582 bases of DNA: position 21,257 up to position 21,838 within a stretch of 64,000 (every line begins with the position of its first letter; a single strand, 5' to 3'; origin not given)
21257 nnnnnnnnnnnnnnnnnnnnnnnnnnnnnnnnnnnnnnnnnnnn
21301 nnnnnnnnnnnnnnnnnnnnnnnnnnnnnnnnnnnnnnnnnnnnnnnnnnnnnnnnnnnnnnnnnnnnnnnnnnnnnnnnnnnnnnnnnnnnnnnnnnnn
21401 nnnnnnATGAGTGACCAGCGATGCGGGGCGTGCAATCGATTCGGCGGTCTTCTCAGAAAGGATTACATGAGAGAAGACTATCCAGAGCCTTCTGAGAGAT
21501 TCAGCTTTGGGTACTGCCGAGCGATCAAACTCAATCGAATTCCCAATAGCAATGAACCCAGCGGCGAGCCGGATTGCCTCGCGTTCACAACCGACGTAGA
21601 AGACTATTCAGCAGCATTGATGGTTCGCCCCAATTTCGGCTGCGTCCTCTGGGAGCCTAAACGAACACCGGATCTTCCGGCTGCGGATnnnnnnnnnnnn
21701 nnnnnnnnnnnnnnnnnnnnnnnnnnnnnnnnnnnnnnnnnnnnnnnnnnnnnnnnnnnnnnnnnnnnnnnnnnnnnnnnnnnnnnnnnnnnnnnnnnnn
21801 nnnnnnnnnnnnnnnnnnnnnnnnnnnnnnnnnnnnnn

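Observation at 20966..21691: Tandem triplication of overlapping small Cys-rich genes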

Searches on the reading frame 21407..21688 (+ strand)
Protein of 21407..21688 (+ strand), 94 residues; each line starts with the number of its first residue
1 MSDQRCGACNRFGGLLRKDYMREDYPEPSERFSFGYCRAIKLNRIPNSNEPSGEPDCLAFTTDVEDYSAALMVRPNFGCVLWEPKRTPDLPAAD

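Call 4: search_protein_families(library=pfam, proteins=[window:21407-21688:+], max_evalue=10)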
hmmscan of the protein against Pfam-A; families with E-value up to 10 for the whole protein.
window:21407-21688:+ (94 aa): 0 families

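Call 5: search_protein_families(library=phrogs, proteins=[window:21407-21688:+], max_evalue=10)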
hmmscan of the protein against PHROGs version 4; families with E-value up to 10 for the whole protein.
window:21407-21688:+ (94 aa): 0 families

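Call 22: search_solved_structures(query=A2, max_evalue=10, show_alignments=3)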
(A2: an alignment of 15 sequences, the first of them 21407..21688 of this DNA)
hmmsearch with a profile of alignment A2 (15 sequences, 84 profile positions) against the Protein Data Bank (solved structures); distinct sequences matched with E-value up to 10: 0.

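Call 23: search_protein_families(library=pfam, alignment_id=A2, max_evalue=10)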
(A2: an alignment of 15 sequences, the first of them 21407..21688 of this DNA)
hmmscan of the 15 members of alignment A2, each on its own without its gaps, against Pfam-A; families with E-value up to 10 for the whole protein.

A. member 1, window:21407-21688:+ (94 aa): 0 families

B. families by the number of members that match (of 15 scanned): 4 families
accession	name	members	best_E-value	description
PF23580.1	Znf_XAF1_N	4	0.0015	XIAP-associated factor 1-like, N-terminal zinc finger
PF18524.6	HPIP_like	1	0.1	High potential iron-sulfur protein like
PF08602.15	Mgr1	1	0.16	Mgr1-like, i-AAA protease complex subunit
PF21284.3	C7_FIM2_N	1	1.1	Complement component C7, FIM2 N-terminal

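Call 27: predict_structure(alignment_id=A2)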
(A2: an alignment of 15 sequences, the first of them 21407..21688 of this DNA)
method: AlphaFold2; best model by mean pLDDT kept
length: 94 residues; sequences in the alignment: 15
mean_pLDDT: 54.2   pTM: 0.38
mean pLDDT of the five models: 54.2, 52.8, 51.5, 45.7, 44.7
residues with pLDDT >= 90: 0; 70-90: 0; 50-70: 66; < 50: 28
segments of 3 or more residues with pLDDT < 50: 1-4, 17-22, 25-28, 43-53, 65-67
pLDDT, mean of each block of 10 residues (from residue 1): 51 55 49 61 42 56 55 63 56 54
secondary structure, 60 per line:
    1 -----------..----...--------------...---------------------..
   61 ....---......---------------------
elements in order: E35-37 E59-64 E68-73

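Call 30: search_dna_similar(query=window:21407-21688:+, collection=phages, mode=protein, max_evalue=10, max_rows=10)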
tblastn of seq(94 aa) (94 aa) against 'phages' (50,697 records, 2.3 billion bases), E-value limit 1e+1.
Records with a match: 5; places in all: 5; records where one place covers at least 80% of the query: 1.
Best place of each record, by identity: <60% 5.
By first word of the organism name: Mycobacterium 3; Halorubrum 2.
By host as written in the record: Mycobacterium smegmatis mc2 155 3; Halorubrum sp. 2.
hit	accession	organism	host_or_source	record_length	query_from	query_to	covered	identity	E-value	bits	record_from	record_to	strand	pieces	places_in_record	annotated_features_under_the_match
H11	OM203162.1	Mycobacterium phage Eyeball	Mycobacterium smegmatis mc2 155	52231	12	94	88%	27.0%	7e+0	31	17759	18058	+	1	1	24: tape measure protein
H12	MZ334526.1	Halorubrum tailed virus 29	Halorubrum sp.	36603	42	90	52%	30.6%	2e+0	32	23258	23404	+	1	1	calcineurin-like phosphoesterase domain, ApaH type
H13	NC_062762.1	Halorubrum tailed virus 29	Halorubrum sp.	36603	42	90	52%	30.6%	2e+0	32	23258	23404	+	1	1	exonuclease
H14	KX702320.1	Mycobacterium phage Bigfoot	Mycobacterium smegmatis mc2 155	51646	46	94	52%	29.4%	9e+0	30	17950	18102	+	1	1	tape measure protein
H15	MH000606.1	Mycobacterium phage Fascinus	Mycobacterium smegmatis mc2 155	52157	46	94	52%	29.4%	9e+0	30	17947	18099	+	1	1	23: tape measure protein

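Call 31: find_related_loci(query=A2, collection=viral_contigs, flank=6000)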
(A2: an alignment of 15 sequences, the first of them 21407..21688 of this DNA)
Query A2 (94 aa) in viral_contigs; peptide patterns used: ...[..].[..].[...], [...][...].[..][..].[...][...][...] (x = any residue, [..] = any of these).
174 stretches matched a pattern; 7 encode a relative of the query (tblastn E <= 1e-3); 7 distinct loci.
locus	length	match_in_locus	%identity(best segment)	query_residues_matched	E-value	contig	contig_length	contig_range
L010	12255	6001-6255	68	1-85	3e-38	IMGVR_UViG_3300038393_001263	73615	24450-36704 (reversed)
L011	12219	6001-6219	30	1-83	5e-7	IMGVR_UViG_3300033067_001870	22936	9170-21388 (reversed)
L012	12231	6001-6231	29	1-89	7e-7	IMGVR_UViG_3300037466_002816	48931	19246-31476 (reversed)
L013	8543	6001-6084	50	60-85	6e-6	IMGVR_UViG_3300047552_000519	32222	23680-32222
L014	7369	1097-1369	33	2-85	7e-6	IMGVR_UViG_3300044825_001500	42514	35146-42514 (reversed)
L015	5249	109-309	28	4-85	4e-5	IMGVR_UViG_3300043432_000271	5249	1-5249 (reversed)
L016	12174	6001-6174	32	23-85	5e-5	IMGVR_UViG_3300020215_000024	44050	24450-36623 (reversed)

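Call 46: search_protein_representatives(alignment_id=A2)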
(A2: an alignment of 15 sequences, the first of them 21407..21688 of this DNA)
Query: 15 sequences, 84 profile positions. Proteins with E-value up to 0.001 (for the whole library): 3304; up to 1e-10: 219; up to 1e-30: 0. The best 150 are listed.
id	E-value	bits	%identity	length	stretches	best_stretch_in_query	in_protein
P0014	5.7e-29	116.7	-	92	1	1-83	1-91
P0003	4.2e-28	113.9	-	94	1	1-83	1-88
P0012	8.7e-23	96.9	-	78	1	4-81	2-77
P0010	1.7e-19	86.3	-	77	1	2-83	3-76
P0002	2.4e-19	85.9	-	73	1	1-83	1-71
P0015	5.7e-18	81.4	-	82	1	1-82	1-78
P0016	8.5e-17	77.7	-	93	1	1-83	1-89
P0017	3.2e-16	75.8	-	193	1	5-81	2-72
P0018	1.2e-15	74.0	-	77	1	4-81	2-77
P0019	1.4e-15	73.8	-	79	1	4-79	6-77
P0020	1.9e-15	73.4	-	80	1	4-80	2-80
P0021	1.9e-15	73.4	-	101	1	5-82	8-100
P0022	3.2e-15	72.6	-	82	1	4-80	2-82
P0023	4.3e-15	72.2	-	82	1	5-80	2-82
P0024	4.9e-15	72.0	-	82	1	4-81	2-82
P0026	6.1e-15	71.7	-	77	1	5-80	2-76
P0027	1.1e-14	70.9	-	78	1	1-82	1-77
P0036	4.9e-14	68.8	-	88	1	3-82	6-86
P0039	6.3e-14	68.5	-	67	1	1-80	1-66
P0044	1.1e-13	67.7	-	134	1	3-79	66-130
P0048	1.6e-13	67.2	-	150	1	3-79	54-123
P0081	1.4e-12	64.2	-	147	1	4-82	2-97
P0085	1.7e-12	63.9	-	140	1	3-79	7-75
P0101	3.2e-12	63.0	-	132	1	4-81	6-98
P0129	1.1e-11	61.3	-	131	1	5-82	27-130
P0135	1.4e-11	61.0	-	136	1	5-81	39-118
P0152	1.9e-11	60.5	-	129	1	4-83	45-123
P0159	2.3e-11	60.3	-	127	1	3-79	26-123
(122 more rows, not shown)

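Call 49: search_protein_families(library=pfam, alignment_id=A3, max_evalue=1)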
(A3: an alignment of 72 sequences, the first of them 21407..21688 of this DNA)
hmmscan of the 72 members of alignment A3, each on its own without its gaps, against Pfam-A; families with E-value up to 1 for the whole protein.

A. member 1, window:21407-21688:+ (94 aa): 0 families

B. families by the number of members that match (of 72 scanned): 16 families
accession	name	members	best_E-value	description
PF18524.6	HPIP_like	4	0.033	High potential iron-sulfur protein like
PF23580.1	Znf_XAF1_N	3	0.0019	XIAP-associated factor 1-like, N-terminal zinc finger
PF21284.3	C7_FIM2_N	3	0.11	Complement component C7, FIM2 N-terminal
PF23145.1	Zf_2nd_IFT121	2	0.078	IFT121, second zinc finger domain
PF01355.22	HIPIP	2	0.15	High potential iron-sulfur protein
PF08201.16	BssC_TutF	1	0.013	BssC/TutF protein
PF25590.1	DUF7936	1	0.09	Domain of unknown function (DUF7936)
PF01783.29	Ribosomal_L32p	1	0.11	Ribosomal L32p protein family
PF06056.18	Terminase_5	1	0.15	Putative ATPase subunit of terminase (gpP-like)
PF21352.3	Zn_ribbon_Thio2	1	0.15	Thioredoxin 2, N-terminal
PF08602.15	Mgr1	1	0.16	Mgr1-like, i-AAA protease complex subunit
PF21726.2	DUF6862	1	0.16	Family of unknown function (DUF6862)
PF00085.26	Thioredoxin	1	0.22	Thioredoxin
PF21924.1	XRCC4_CC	1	0.27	XRCC4 coiled-coil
PF19212.5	CoV_NSP2_C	1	0.28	Coronavirus replicase NSP2, C-terminal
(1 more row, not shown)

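Call 50: search_protein_families(library=phrogs, alignment_id=A3, max_evalue=0.01)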
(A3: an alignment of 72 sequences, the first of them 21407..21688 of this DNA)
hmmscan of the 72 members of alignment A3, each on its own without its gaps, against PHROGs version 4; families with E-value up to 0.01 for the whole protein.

A. member 1, window:21407-21688:+ (94 aa): 0 families

B. families by the number of members that match (of 72 scanned): 1 family
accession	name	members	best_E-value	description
phrog_22497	-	1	0.0082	-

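Call 53: search_solved_structures(query=A3, max_evalue=10, show_alignments=5)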
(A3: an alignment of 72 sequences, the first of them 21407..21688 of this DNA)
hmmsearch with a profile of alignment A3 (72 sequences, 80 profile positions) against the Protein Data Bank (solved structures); distinct sequences matched with E-value up to 10: 0.

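Call 54: list_cluster_members(proteins=[P0015, P0016, P0018, P0019, P0020, P0024, P0026, P0027, P0036, P0039])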
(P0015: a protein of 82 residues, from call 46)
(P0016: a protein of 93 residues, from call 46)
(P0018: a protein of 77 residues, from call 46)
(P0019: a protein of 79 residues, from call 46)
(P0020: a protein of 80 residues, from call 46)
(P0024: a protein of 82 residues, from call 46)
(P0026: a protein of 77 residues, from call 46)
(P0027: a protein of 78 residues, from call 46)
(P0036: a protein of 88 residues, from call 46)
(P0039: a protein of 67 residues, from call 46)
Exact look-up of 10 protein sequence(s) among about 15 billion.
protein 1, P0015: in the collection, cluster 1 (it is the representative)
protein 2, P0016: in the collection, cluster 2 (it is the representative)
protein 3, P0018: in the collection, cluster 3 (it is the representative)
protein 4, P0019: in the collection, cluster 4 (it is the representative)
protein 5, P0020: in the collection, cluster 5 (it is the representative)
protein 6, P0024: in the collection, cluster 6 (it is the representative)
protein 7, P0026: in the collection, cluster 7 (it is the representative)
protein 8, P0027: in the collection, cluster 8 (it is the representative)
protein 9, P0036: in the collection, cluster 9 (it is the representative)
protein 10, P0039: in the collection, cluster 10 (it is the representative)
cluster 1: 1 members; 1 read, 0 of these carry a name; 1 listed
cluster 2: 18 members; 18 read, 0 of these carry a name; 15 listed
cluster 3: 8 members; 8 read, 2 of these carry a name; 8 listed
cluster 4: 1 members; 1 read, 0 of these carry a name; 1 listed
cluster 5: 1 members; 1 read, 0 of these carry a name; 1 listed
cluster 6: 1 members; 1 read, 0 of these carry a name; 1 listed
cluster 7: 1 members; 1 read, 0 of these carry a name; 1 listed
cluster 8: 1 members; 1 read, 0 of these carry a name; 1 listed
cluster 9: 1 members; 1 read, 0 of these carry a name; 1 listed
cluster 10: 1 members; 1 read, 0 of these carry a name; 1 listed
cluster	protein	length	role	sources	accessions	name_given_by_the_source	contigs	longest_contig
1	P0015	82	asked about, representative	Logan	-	-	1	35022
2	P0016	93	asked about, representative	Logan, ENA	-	-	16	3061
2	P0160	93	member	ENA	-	-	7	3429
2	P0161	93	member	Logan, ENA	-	-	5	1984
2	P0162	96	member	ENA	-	-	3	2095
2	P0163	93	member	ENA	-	-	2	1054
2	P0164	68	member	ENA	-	-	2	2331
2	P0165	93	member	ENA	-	-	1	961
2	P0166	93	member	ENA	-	-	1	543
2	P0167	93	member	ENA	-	-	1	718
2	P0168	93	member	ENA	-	-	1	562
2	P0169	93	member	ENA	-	-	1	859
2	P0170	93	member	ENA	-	-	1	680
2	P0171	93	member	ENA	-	-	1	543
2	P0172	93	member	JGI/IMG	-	-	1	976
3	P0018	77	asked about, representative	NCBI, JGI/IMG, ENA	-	hypothetical protein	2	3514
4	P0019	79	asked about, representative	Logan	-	-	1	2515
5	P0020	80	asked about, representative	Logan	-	-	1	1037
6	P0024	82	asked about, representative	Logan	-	-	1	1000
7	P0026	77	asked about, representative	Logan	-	-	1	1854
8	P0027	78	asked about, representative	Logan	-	-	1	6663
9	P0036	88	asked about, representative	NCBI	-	-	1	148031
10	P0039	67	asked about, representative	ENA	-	-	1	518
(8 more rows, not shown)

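Call 57: find_related_loci(query=A2, collection=genome_contigs, flank=6000)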
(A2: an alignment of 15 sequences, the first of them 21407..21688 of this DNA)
Query A2 (94 aa) in genome_contigs; peptide patterns used: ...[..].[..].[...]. (x = any residue, [..] = any of these).
5 stretches matched a pattern; 2 encode a relative of the query (tblastn E <= 1e-3); 2 distinct loci.
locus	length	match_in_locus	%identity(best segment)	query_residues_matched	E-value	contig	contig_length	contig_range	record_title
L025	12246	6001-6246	35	1-85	9e-7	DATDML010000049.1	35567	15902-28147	MAG TPA_asm: Candidatus Dormiibacterota bacterium isolate SMAG_U410 k141_1037750, whole genome shotgun sequence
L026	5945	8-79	54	67-90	1e-6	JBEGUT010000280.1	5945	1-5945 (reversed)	MAG: Planctomycetota bacterium isolate riogrande_2019_sw_WHONDRS-S19S_0066_A_bin.83 scaffold_0009215, whole genome shotg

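Call 58: predict_structure(alignment_id=A3)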
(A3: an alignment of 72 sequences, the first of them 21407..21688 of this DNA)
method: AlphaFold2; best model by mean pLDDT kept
length: 94 residues; sequences in the alignment: 72
mean_pLDDT: 76.2   pTM: 0.56
mean pLDDT of the five models: 76.2, 72.2, 71.9, 66.6, 66.1
residues with pLDDT >= 90: 1; 70-90: 70; 50-70: 23; < 50: 0
segments of 3 or more residues with pLDDT < 50: none
pLDDT, mean of each block of 10 residues (from residue 1): 75 75 65 81 78 82 82 74 76 72
secondary structure, 60 per line:
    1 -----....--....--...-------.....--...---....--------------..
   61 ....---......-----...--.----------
elements in order: E12-15 H28-32 E35-37 E41-44 E59-64 E68-73

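Call 62: fold_search(model_id=the predicted structure, library=pdb)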
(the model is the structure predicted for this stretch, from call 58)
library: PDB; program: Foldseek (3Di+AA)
matches with E <= 10: 9; with E <= 0.001: 0
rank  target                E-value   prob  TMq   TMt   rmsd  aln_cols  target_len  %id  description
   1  8q5m_B                5.1e+00  0.04  0.17  0.14   6.9        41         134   20  N-terminal domain of restriction endonuclease Eco15I in the absence of DNA. (released 2024-07-17)
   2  4kzs                  5.5e+00  0.04  0.22  0.10  12.3        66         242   12  Crystal structure of the secreted protein HP1454 from the human pathogen Helicobacter pylori (released 2014-06-04)
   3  1tff                  6.7e+00  0.04  0.21  0.11   7.6        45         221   11  Structure of Otubain-2 (released 2004-08-03)
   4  3hsk_A                7.2e+00  0.04  0.22  0.08   5.5        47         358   13  Crystal Structure of Aspartate Semialdehyde Dehydrogenase with NADP from Candida albicans (released 2010-02-02)
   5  6z9u_A                7.2e+00  0.02  0.22  0.23   6.2        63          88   10  Crystal structure of a TSEN15-34 heterodimer. (released 2021-06-30)
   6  1gxd_C                7.2e+00  0.02  0.18  0.10  11.0        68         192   15  proMMP-2/TIMP-2 complex (released 2002-07-09)
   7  3qtg_A                8.3e+00  0.04  0.15  0.03   1.8        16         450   12  Crystal structure of pyruvate kinase from Pyrobaculum aerophilum (released 2012-02-22)
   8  6l8e_D                8.8e+00  0.08  0.17  0.28   1.1        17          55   12  Crystal structure of heterohexameric YoeB-YefM complex bound to 26bp-DNA (released 2020-09-02)
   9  3hsk_B                8.8e+00  0.04  0.26  0.10   5.2        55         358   13  Crystal Structure of Aspartate Semialdehyde Dehydrogenase with NADP from Candida albicans (released 2010-02-02)

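Call 65: fold_search(model_id=the predicted structure, library=viral)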
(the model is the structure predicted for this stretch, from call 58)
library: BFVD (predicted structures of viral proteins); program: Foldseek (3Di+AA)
matches with E <= 10: 48; with E <= 0.001: 0
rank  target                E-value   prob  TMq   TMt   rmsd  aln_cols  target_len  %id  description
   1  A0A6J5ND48            6.9e-03  0.98  0.46  0.52   8.1        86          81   24  Uncharacterized protein [uncultured Caudovirales phage]
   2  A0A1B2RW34            1.3e+00  0.07  0.22  0.09  14.7        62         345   13  Uncharacterized protein [Lymphocystis disease virus 3]
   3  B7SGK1                1.4e+00  0.28  0.32  0.14   9.1        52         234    8  Polyprotein (Fragment) [Kyasanur forest disease virus]
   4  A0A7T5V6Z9            1.9e+00  0.16  0.28  0.35   8.3        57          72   10  Polyprotein (Fragment) [Dengue virus type 3]
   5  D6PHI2                1.9e+00  0.14  0.28  0.16  12.5        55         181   11  (no name in the UniProt tables at hand)
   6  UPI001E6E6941         2.6e+00  0.12  0.22  0.03   4.6        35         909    6  (no name look-up for this kind of identifier)
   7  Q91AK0                3.0e+00  0.10  0.25  0.12  10.5        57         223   14  Polyprotein (Fragment) [Yellow fever virus]
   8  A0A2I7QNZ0            3.7e+00  0.15  0.27  0.23   4.8        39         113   15  (no name in the UniProt tables at hand)
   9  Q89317                3.7e+00  0.15  0.29  0.08   4.1        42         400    7  Polyprotein (Fragment) [Yellow fever virus]
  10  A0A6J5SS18            3.7e+00  0.09  0.26  0.32   5.7        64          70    9  Uncharacterized protein [uncultured Caudovirales phage]
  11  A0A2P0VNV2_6          3.7e+00  0.01  0.19  0.03  15.8       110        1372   13  Fibronectin type III domain-containing protein [Tetraselmis virus 1]
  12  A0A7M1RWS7            3.9e+00  0.14  0.28  0.05   5.1        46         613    6  Uncharacterized protein [uncultured phage cr3_1]
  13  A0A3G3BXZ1            3.9e+00  0.11  0.24  0.34   3.9        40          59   18  (no name in the UniProt tables at hand)
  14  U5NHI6                4.8e+00  0.10  0.29  0.34   3.4        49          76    6  ORF0 [turkey adenovirus 4]
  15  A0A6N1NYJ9            4.8e+00  0.04  0.17  0.18   9.3        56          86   12  Uncharacterized protein [Tupanvirus deep ocean]
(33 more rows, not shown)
